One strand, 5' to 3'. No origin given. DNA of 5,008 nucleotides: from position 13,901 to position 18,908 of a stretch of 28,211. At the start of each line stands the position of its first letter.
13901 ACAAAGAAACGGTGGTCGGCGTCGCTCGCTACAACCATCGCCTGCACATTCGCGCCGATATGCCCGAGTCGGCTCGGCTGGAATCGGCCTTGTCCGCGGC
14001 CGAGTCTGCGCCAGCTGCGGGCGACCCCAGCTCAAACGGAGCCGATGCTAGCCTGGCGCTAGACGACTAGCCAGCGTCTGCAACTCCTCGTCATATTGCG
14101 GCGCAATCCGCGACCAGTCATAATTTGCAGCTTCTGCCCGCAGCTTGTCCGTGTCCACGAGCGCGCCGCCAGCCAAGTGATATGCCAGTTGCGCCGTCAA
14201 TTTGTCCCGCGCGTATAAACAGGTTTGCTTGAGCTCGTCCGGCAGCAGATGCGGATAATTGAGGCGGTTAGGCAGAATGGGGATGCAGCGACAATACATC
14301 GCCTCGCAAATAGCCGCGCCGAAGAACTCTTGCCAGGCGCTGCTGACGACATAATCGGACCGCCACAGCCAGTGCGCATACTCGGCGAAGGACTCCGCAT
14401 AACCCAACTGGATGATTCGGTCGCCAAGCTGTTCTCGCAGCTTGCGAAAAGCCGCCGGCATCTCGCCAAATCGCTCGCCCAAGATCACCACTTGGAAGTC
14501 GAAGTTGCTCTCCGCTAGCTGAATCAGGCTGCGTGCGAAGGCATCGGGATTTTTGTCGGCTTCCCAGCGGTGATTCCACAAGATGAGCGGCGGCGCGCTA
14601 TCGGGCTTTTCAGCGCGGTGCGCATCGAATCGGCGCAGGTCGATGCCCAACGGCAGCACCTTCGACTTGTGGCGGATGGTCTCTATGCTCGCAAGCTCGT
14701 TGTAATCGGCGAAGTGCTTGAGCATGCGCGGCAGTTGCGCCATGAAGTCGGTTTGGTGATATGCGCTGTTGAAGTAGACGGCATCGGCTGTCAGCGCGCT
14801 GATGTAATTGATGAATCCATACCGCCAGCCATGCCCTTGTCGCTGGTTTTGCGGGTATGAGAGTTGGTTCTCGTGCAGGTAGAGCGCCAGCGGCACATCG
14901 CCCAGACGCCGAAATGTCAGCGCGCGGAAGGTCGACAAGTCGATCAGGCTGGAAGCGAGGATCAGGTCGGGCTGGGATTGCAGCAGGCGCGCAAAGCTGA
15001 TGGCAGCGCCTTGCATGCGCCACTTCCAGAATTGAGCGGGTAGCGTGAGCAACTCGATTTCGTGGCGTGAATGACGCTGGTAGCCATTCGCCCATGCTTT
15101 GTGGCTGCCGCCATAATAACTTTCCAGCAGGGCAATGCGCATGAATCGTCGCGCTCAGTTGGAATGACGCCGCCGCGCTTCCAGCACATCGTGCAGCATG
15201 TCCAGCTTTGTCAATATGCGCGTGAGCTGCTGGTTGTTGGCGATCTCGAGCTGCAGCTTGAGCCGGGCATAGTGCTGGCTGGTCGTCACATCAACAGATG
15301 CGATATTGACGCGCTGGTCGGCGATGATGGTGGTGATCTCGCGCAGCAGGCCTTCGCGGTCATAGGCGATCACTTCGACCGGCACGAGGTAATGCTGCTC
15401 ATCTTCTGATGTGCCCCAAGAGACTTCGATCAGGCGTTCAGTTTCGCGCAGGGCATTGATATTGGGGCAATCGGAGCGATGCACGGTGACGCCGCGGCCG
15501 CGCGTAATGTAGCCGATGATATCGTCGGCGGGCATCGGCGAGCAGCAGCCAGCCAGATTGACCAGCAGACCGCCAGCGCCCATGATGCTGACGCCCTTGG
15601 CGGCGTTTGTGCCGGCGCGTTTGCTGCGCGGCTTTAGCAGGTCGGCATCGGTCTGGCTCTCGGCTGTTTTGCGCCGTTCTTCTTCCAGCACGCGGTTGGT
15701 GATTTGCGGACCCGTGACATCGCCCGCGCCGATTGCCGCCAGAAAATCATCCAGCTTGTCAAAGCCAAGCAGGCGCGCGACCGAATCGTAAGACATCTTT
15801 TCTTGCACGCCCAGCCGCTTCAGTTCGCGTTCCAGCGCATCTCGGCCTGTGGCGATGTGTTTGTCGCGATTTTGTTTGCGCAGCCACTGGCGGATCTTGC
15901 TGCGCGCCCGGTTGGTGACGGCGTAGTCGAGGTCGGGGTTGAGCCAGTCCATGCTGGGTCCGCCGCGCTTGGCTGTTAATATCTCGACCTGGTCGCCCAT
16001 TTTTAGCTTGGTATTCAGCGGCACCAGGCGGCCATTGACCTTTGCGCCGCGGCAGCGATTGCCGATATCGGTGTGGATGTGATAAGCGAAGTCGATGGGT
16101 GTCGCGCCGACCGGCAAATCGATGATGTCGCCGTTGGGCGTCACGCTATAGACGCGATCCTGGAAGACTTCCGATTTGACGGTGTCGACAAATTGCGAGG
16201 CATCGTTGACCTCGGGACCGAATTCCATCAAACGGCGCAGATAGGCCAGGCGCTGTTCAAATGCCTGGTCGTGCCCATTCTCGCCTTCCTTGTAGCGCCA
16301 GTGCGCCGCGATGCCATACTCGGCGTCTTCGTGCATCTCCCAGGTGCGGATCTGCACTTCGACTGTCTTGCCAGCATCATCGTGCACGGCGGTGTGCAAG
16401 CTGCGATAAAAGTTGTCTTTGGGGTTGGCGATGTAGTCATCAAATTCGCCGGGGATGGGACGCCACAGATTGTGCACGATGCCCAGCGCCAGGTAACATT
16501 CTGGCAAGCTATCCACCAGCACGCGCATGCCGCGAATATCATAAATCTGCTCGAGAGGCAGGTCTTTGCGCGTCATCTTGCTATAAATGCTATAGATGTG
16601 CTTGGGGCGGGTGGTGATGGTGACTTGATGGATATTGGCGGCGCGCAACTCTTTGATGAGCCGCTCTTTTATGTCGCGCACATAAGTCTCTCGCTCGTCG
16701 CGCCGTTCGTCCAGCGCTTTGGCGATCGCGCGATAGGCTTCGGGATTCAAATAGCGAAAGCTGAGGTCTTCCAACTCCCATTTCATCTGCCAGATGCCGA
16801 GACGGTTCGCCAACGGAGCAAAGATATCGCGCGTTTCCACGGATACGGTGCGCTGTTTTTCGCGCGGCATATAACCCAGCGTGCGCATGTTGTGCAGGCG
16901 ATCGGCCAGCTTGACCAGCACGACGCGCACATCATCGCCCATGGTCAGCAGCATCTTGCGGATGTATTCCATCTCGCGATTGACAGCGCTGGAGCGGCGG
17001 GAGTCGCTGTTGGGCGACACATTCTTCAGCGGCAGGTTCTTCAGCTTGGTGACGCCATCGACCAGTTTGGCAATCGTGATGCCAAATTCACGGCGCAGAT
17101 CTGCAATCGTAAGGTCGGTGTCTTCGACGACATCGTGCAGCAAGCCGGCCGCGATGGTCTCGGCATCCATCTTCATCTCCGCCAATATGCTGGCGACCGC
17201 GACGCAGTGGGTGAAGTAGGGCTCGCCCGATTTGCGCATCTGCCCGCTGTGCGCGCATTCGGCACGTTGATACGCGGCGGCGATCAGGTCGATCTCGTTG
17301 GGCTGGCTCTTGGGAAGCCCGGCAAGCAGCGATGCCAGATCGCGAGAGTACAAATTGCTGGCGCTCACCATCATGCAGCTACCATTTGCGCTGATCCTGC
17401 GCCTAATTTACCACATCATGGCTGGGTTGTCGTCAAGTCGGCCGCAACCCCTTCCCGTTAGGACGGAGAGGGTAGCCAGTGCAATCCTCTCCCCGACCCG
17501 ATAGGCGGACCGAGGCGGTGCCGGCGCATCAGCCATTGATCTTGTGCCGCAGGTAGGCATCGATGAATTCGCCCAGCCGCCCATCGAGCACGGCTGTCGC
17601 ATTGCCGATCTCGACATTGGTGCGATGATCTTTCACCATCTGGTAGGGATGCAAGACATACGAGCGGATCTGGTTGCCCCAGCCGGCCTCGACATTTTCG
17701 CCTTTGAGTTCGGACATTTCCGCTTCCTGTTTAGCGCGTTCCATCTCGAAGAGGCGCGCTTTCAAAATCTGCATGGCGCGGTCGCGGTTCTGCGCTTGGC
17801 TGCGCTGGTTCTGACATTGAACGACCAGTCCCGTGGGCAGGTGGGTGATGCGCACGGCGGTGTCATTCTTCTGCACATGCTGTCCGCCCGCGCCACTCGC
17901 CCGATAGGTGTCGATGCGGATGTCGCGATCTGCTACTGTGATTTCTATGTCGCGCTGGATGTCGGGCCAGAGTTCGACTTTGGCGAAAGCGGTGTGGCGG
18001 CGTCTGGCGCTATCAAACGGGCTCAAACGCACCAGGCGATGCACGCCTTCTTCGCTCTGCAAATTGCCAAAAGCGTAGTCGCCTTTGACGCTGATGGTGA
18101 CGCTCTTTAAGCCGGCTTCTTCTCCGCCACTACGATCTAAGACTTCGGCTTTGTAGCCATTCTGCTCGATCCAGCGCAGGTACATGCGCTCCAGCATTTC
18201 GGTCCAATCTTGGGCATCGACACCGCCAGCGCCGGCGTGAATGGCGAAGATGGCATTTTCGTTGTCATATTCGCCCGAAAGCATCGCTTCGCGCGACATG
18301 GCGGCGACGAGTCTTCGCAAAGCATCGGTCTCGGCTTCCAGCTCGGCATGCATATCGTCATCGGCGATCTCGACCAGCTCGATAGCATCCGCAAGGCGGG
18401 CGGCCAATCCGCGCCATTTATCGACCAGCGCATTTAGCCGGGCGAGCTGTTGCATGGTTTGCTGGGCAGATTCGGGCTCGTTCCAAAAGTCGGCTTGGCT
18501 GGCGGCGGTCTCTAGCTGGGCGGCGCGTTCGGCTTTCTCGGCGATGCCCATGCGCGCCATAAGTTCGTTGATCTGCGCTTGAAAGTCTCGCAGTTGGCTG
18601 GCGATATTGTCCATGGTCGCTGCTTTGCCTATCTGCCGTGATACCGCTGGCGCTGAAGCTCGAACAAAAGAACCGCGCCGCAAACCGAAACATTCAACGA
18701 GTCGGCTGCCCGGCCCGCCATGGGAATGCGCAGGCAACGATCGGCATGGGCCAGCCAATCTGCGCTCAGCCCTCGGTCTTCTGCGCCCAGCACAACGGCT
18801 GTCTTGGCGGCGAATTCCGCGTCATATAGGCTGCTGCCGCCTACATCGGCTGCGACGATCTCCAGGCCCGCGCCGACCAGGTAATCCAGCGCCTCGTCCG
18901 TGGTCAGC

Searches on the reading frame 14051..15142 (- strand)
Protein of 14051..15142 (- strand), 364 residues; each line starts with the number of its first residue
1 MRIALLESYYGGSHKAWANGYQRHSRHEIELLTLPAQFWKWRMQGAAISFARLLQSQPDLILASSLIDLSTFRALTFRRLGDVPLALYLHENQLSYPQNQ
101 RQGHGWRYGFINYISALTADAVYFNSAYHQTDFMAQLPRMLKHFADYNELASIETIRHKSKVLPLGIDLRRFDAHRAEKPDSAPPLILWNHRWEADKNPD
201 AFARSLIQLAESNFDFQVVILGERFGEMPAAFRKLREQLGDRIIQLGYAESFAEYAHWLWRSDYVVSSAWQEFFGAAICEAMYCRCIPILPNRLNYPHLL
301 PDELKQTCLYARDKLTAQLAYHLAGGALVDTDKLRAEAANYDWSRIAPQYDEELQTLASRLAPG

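Call 29: search_protein_families(library=pfam, proteins=[window:14051-15142:-], max_evalue=0.00001)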
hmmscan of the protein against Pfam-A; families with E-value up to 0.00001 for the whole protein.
window:14051-15142:- (364 aa): 3 families
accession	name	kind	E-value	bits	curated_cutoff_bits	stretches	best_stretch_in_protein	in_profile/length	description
PF12038.13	QTMAN_N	-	3.3e-59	199.9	25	1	2-167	1-168/168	tRNA-queuosine alpha-mannosyltransferase N-terminal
PF13692.12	Glyco_trans_1_4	-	8.5e-08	33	27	1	188-312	5-126/142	Glycosyl transferases group 1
PF00534.26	Glycos_transf_1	-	1e-07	32.1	26.4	1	175-305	6-136/172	Glycosyl transferases group 1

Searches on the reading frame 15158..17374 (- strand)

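Call 29: search_protein_families(library=pfam, proteins=[window:15158-17374:-], max_evalue=0.00001)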
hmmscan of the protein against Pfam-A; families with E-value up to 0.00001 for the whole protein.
window:15158-17374:- (739 aa): 8 families
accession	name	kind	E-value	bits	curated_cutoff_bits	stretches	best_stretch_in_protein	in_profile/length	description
PF13328.12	HD_4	-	4.7e-53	179.5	27.2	1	34-195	1-156/156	HD domain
PF04607.23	RelA_SpoT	-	7.9e-42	142.5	27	1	255-365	1-112/113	Region found in RelA / SpoT proteins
PF02824.27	TGS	-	6e-24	84.3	22.2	1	409-467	2-60/60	TGS domain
PF13291.12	ACT_4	-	4.2e-17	63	27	1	660-735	3-80/80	ACT domain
PF19296.4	RelA_AH_RIS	-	1.4e-14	55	23.8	1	485-644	4-180/185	RelA/SpoT, AH and RIS domains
PF01966.28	HD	-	1.7e-13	51.3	22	1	53-163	1-116/116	HD domain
PF22629.2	ACT_AHAS_ss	-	4.1e-07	30.5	27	1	667-732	2-67/67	AHAS small subunit-like ACT domain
PF01842.31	ACT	-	1.2e-06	28.6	27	1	666-723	3-60/66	ACT domain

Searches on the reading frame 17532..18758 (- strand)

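Call 29: search_protein_families(library=pfam, proteins=[window:17532-18758:-], max_evalue=0.00001)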
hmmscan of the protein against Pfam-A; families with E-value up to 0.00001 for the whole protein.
window:17532-18758:- (409 aa): 2 families
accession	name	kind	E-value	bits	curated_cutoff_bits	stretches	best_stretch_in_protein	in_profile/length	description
PF03462.23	PCRF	-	5.5e-52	176.9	24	1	77-261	3-194/194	PCRF domain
PF00472.26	RF-1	-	1.2e-41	141.7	35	1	270-379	2-116/116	RF-1 domain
